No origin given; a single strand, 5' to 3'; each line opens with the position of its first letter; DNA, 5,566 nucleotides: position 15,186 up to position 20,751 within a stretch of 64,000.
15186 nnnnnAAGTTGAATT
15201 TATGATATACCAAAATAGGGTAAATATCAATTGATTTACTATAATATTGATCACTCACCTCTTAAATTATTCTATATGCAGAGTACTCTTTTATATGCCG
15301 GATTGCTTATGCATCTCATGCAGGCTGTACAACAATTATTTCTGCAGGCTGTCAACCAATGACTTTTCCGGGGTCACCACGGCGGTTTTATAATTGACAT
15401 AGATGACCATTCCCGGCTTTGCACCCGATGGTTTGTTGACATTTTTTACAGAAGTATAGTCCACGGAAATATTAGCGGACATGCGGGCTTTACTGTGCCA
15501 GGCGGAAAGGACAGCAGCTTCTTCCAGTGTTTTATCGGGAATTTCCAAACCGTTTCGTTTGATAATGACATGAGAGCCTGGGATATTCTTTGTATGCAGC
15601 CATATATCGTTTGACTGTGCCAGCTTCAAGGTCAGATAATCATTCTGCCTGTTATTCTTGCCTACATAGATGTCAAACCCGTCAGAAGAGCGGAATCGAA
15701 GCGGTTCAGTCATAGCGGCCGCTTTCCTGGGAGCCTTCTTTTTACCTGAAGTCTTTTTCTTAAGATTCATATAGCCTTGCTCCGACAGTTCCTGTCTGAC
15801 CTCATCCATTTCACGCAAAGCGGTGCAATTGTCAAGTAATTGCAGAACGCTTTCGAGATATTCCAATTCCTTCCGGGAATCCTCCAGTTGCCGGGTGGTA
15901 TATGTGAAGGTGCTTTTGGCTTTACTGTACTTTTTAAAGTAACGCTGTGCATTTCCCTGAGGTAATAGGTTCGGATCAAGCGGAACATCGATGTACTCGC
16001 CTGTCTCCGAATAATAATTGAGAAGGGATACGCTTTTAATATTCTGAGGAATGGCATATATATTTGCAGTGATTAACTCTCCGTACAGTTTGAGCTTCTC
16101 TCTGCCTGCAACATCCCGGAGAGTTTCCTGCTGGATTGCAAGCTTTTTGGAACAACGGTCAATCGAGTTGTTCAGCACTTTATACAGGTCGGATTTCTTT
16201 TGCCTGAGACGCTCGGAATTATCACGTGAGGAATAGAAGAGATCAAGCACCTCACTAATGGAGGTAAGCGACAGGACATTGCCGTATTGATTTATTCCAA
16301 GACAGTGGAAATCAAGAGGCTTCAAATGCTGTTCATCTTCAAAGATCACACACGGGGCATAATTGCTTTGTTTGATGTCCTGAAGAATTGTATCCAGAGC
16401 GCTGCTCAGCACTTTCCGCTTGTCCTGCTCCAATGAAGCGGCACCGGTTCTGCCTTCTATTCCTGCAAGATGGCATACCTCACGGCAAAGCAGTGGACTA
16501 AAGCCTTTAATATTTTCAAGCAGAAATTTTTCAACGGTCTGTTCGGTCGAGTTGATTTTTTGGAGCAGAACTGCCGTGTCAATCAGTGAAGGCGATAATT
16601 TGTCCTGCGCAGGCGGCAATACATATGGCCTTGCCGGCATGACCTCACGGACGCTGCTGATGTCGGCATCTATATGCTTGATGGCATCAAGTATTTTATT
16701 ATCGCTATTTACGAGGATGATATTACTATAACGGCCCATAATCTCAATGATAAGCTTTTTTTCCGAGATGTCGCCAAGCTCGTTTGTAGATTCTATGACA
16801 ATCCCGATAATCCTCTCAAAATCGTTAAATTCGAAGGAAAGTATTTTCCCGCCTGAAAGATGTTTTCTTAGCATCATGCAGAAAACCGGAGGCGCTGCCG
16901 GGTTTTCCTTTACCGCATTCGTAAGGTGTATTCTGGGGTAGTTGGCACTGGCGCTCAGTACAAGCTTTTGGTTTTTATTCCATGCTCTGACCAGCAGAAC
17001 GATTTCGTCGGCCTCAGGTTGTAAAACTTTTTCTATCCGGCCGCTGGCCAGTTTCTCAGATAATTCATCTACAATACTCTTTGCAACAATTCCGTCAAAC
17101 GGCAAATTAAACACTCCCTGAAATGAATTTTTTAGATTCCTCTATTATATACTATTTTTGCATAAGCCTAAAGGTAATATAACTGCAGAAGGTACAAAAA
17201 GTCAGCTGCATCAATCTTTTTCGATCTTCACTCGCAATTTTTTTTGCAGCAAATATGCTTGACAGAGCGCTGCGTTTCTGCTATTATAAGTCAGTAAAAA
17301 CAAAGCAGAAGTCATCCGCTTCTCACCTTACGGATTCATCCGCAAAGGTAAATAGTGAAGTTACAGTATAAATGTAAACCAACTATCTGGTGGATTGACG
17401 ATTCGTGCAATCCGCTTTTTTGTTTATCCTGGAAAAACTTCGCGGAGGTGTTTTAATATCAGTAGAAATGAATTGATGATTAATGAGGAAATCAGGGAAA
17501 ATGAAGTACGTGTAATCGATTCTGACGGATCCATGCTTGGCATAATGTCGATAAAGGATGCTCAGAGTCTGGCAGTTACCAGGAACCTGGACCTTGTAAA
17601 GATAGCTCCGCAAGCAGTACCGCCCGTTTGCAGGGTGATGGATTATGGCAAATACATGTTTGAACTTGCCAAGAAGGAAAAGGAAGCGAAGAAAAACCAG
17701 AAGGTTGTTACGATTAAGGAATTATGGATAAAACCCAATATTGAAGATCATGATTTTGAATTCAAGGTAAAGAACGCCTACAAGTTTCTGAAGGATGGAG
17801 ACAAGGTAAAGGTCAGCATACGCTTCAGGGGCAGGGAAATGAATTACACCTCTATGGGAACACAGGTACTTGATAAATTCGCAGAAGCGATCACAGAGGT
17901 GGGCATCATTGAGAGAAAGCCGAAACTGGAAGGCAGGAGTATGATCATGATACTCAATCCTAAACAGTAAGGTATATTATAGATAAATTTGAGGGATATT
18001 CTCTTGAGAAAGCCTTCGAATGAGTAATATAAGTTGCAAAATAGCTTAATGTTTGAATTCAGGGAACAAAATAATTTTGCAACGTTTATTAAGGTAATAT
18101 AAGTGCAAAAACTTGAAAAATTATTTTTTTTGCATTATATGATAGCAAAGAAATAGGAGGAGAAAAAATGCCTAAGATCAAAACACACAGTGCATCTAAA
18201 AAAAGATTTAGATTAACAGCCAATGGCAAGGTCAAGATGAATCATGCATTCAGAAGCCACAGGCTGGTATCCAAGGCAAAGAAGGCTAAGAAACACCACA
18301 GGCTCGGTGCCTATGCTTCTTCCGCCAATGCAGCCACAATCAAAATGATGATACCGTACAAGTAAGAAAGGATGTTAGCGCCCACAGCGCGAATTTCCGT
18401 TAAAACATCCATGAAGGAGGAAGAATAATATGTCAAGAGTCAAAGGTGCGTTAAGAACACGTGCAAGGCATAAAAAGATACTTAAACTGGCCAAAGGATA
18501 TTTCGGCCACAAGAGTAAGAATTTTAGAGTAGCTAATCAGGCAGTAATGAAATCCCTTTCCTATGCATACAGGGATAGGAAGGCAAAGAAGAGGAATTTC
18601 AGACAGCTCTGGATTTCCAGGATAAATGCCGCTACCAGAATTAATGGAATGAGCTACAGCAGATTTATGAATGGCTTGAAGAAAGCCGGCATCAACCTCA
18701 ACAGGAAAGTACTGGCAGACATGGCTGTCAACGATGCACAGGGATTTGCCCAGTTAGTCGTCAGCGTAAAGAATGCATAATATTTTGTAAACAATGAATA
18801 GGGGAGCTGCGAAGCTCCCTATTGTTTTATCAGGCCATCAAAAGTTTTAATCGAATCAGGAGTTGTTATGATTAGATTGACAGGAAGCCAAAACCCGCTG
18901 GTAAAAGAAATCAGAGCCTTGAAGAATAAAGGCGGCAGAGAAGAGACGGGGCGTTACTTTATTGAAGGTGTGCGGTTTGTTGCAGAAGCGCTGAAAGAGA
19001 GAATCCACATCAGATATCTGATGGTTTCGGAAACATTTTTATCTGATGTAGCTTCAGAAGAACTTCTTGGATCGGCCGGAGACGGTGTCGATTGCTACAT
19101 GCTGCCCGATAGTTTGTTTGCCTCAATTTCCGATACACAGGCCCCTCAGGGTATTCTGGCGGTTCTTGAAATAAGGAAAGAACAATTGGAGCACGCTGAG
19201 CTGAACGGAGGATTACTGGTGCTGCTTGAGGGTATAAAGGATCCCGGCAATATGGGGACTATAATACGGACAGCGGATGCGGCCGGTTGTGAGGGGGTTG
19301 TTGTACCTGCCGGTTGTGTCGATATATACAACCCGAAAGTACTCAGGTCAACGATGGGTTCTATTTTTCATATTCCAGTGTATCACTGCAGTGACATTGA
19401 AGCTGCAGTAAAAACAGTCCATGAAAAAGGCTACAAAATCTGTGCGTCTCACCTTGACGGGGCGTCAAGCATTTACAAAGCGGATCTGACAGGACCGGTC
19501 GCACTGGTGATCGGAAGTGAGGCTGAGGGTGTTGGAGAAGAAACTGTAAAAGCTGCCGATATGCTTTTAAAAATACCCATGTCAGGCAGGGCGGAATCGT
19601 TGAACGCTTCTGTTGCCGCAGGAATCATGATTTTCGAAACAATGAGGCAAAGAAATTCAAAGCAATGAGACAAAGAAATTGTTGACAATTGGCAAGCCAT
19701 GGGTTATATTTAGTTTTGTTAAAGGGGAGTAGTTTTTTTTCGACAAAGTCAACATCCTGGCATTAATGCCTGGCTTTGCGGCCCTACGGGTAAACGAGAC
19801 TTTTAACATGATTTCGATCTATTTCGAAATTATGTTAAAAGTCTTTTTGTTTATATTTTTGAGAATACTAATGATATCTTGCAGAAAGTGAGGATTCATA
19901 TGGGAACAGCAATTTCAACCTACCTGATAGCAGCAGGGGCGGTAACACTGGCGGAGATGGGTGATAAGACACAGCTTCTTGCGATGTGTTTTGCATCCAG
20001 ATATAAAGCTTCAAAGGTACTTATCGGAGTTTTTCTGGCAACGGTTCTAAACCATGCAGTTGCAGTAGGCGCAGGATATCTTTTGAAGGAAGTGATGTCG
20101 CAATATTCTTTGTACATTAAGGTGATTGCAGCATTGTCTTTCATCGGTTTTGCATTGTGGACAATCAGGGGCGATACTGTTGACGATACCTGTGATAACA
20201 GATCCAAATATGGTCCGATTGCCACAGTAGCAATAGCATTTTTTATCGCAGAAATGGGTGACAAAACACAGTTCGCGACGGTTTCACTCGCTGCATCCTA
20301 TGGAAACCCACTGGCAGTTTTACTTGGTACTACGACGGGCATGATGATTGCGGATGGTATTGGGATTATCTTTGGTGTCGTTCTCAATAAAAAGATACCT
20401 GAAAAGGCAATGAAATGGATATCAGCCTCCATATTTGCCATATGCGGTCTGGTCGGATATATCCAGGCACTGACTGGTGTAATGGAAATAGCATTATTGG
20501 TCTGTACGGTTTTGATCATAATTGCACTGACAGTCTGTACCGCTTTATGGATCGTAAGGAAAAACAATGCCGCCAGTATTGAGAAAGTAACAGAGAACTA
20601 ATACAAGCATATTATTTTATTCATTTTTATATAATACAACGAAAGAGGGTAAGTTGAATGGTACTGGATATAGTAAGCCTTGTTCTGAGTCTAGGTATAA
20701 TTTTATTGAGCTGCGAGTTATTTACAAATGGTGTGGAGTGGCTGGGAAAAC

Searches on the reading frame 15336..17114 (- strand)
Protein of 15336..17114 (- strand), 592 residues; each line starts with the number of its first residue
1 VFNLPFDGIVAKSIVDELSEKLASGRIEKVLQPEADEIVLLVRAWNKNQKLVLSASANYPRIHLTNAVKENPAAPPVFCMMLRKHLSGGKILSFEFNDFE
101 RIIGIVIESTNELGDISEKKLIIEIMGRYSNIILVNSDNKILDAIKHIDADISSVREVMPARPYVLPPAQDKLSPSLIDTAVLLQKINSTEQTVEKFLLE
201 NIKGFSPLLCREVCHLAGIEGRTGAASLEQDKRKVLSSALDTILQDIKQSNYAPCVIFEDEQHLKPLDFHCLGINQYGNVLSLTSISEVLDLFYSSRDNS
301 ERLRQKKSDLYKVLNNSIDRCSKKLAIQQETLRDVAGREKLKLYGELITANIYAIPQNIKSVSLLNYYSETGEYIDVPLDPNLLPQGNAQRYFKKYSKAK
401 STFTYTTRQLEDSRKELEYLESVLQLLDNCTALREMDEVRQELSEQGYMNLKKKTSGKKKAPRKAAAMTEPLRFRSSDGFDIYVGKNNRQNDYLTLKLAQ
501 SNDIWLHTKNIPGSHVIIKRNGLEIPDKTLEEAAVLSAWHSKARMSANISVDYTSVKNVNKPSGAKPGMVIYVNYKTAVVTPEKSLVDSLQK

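Call 7: search_protein_families(library=pfam, proteins=[window:15336-17114:-], max_evalue=0.00001)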
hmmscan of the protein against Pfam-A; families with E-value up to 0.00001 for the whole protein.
window:15336-17114:- (592 aa): 3 families
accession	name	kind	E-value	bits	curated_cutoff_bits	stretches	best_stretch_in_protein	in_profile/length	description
PF05833.16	NFACT_N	-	2e-155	518.5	31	1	7-460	1-454/456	NFACT N-terminal and middle domains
PF05670.18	NFACT-R_1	-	2.9e-17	63.6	29.8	1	473-565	4-103/112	NFACT protein RNA binding domain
PF18297.6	NFACT-R_2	-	2.2e-07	31.4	26.9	1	474-560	4-86/104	NFACT protein RNA binding domain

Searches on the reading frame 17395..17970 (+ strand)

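Call 7: search_protein_families(library=pfam, proteins=[window:17395-17970:+], max_evalue=0.00001)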
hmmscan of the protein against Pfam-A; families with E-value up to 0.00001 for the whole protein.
window:17395-17970:+ (191 aa): 2 families
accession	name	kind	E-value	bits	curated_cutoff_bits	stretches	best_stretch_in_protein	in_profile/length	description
PF00707.27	IF3_C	-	1e-35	122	34.8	1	105-190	1-86/86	Translation initiation factor IF-3, C-terminal domain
PF05198.21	IF3_N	-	3.8e-31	107.5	26.9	1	29-98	1-70/70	Translation initiation factor IF-3, N-terminal domain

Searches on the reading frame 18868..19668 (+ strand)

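Call 7: search_protein_families(library=pfam, proteins=[window:18868-19668:+], max_evalue=0.00001)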
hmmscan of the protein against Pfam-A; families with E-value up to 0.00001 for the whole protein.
window:18868-19668:+ (266 aa): 3 families
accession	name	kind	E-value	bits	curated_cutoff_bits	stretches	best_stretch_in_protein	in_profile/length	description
PF00588.24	SpoU_methylase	-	3.9e-43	147.4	29.7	1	116-256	2-142/142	SpoU rRNA Methylase family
PF22435.1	MRM3-like_sub_bind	-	1.6e-19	70.5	27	1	9-98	1-84/84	MRM3-like substrate binding domain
PF08032.17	SpoU_sub_bind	-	1.7e-06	28.7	22.8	1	31-101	1-71/76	RNA 2'-O ribose methyltransferase substrate binding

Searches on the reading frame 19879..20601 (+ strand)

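Call 7: search_protein_families(library=pfam, proteins=[window:19879-20601:+], max_evalue=0.00001)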
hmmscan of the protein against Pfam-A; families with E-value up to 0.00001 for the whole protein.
window:19879-20601:+ (240 aa): 1 family
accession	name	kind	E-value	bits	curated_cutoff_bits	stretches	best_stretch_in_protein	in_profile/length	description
PF01169.24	GDT1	-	9.2e-39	132.1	27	2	116-190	2-75/75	Divalent cation/proton antiporter GDT1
